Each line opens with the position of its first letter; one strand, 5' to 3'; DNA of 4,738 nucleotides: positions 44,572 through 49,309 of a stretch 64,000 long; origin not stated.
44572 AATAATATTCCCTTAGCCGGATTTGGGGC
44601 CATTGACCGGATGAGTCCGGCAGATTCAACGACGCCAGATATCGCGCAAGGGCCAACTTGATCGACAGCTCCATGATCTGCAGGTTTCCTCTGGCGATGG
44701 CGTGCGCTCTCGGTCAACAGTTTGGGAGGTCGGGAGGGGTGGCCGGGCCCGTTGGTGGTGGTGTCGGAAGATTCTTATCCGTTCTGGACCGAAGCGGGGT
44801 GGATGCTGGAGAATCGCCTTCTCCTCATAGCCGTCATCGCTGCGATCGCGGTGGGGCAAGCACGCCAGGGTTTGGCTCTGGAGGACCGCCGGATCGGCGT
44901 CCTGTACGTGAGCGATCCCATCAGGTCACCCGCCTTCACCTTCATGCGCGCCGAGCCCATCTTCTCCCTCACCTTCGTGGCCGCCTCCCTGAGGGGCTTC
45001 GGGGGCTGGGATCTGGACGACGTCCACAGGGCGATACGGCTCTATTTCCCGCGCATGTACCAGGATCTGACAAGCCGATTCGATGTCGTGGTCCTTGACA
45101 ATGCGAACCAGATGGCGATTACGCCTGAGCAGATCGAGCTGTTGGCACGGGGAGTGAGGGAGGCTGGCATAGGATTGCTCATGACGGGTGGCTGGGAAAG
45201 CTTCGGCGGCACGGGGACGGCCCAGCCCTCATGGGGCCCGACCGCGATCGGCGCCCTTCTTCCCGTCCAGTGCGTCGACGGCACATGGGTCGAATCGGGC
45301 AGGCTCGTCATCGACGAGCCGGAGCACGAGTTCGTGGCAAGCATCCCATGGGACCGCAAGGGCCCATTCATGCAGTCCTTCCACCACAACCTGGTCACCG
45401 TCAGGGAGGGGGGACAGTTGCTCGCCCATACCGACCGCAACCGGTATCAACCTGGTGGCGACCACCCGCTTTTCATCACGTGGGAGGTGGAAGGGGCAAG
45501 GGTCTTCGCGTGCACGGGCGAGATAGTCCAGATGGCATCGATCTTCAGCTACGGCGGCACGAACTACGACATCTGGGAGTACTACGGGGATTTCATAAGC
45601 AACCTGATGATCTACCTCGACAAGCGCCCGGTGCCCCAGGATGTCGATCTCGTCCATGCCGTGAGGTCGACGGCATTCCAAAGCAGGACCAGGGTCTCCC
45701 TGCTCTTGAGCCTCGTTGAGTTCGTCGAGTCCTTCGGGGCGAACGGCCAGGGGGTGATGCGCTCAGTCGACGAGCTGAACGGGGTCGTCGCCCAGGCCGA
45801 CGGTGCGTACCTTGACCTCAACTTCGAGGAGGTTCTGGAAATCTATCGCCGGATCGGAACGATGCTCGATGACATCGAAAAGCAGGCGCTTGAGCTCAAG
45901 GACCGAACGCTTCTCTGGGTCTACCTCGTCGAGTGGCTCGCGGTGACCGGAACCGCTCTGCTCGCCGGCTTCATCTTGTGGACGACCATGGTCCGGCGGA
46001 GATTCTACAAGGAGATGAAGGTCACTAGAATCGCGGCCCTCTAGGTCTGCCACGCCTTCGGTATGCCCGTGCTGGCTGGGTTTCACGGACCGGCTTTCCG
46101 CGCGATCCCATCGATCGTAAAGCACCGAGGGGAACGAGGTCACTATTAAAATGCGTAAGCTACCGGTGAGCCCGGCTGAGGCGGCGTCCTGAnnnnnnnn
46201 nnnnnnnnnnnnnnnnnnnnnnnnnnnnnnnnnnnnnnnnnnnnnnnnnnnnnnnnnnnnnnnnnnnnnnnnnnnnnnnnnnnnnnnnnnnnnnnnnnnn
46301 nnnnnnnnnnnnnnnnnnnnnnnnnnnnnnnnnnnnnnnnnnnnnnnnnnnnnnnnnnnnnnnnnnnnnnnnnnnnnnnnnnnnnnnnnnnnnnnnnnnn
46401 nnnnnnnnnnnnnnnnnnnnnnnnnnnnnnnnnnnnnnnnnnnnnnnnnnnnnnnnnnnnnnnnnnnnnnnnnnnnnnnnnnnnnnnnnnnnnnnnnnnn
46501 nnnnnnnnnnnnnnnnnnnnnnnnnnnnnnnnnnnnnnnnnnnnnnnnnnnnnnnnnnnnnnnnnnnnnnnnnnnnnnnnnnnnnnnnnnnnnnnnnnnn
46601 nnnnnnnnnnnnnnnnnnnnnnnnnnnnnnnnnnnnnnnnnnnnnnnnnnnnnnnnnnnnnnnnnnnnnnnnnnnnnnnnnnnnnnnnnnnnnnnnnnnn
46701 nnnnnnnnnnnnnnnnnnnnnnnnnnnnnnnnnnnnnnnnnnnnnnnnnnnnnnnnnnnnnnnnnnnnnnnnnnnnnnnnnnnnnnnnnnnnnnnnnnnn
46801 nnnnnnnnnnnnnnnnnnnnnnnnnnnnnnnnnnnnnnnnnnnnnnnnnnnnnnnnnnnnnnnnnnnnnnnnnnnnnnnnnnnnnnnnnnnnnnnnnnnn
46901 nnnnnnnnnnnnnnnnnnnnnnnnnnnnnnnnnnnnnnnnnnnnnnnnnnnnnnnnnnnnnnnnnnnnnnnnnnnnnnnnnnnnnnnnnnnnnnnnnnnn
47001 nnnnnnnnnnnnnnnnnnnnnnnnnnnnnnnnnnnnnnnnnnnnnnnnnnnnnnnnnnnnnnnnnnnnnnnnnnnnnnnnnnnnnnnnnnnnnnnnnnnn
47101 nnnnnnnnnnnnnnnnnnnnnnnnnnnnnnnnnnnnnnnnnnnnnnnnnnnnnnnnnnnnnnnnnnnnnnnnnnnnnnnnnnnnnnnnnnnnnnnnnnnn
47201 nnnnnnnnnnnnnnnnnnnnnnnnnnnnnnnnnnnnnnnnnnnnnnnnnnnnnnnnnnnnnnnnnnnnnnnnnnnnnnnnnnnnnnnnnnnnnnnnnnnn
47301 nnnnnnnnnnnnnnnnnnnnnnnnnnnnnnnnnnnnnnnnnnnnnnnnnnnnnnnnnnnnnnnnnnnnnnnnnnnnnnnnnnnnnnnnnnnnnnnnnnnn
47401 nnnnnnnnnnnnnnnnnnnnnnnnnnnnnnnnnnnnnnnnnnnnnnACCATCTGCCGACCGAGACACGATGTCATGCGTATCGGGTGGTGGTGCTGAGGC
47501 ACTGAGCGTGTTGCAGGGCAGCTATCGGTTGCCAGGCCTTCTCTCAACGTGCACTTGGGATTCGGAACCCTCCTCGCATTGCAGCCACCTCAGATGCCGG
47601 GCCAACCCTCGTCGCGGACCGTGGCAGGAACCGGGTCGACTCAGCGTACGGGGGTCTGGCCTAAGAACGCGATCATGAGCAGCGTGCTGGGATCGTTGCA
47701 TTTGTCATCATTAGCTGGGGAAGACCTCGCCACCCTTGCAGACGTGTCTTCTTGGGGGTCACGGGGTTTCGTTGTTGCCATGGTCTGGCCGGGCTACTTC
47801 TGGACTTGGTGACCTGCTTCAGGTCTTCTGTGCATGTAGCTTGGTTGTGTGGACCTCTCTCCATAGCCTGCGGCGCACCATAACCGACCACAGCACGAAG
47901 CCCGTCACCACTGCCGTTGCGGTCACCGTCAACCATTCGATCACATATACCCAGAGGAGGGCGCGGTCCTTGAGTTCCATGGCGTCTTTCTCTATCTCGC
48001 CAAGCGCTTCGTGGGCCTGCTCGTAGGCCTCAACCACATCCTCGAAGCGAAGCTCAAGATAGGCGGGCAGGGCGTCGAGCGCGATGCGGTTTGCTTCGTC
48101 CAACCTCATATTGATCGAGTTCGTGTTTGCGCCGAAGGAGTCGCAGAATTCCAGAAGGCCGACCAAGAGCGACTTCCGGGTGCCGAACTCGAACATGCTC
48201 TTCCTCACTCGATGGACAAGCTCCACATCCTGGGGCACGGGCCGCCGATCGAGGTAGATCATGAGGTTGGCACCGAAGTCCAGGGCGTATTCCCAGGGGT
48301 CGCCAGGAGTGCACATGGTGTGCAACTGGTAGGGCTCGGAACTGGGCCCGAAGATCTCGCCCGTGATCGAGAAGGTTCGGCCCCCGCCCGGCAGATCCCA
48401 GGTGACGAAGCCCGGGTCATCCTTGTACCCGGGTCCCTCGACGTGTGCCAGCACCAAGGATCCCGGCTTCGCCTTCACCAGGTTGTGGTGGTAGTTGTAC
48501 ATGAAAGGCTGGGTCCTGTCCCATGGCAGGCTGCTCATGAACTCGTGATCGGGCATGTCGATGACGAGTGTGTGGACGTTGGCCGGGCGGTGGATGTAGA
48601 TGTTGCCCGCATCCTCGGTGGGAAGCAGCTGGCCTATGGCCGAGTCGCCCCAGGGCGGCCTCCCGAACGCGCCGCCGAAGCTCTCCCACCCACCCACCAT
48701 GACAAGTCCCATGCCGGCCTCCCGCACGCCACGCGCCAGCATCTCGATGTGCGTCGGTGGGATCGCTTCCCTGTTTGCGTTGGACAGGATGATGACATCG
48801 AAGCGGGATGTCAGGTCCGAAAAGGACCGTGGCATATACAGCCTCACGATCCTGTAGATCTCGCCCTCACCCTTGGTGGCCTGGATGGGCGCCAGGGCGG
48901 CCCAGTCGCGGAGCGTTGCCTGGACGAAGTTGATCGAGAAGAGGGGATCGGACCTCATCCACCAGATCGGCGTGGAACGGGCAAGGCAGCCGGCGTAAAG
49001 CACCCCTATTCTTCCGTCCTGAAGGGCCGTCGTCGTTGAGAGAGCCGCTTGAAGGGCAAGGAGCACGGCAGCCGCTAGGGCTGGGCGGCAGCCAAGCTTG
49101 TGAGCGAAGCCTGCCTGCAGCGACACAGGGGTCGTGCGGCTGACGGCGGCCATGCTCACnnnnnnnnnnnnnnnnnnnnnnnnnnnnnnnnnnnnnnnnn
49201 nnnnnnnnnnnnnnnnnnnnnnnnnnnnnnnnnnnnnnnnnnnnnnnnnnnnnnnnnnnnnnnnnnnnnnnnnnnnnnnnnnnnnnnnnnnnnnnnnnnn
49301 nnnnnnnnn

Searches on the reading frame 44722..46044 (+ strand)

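Call 66: search_protein_families(library=pfam, proteins=[window:44722-46044:+], max_evalue=0.00001)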
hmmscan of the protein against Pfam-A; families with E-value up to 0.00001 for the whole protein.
window:44722-46044:+ (440 aa): 1 family
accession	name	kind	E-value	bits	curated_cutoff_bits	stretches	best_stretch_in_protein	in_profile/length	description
PF07090.17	GATase1_like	-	4.2e-09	36.8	27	1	129-299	88-245/247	Putative glutamine amidotransferase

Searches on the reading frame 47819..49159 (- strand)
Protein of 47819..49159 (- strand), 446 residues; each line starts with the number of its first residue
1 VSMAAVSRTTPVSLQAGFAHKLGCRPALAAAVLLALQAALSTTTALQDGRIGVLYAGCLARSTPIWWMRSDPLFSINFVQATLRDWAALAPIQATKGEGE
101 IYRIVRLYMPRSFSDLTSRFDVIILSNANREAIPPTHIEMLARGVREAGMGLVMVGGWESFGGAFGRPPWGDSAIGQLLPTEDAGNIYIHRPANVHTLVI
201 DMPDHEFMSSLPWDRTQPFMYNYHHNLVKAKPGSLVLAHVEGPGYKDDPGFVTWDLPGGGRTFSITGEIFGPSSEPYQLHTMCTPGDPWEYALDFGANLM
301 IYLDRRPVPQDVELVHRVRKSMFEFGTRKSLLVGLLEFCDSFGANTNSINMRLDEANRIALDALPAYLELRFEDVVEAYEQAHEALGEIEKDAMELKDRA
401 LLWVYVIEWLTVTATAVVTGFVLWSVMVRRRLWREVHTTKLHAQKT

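Call 66: search_protein_families(library=pfam, proteins=[window:47819-49159:-], max_evalue=0.00001)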
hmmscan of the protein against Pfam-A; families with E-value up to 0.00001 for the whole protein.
window:47819-49159:- (446 aa): 1 family
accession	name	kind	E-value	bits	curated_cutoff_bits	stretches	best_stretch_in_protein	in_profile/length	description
PF07090.17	GATase1_like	-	5e-06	26.7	27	0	130-244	89-198/247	Putative glutamine amidotransferase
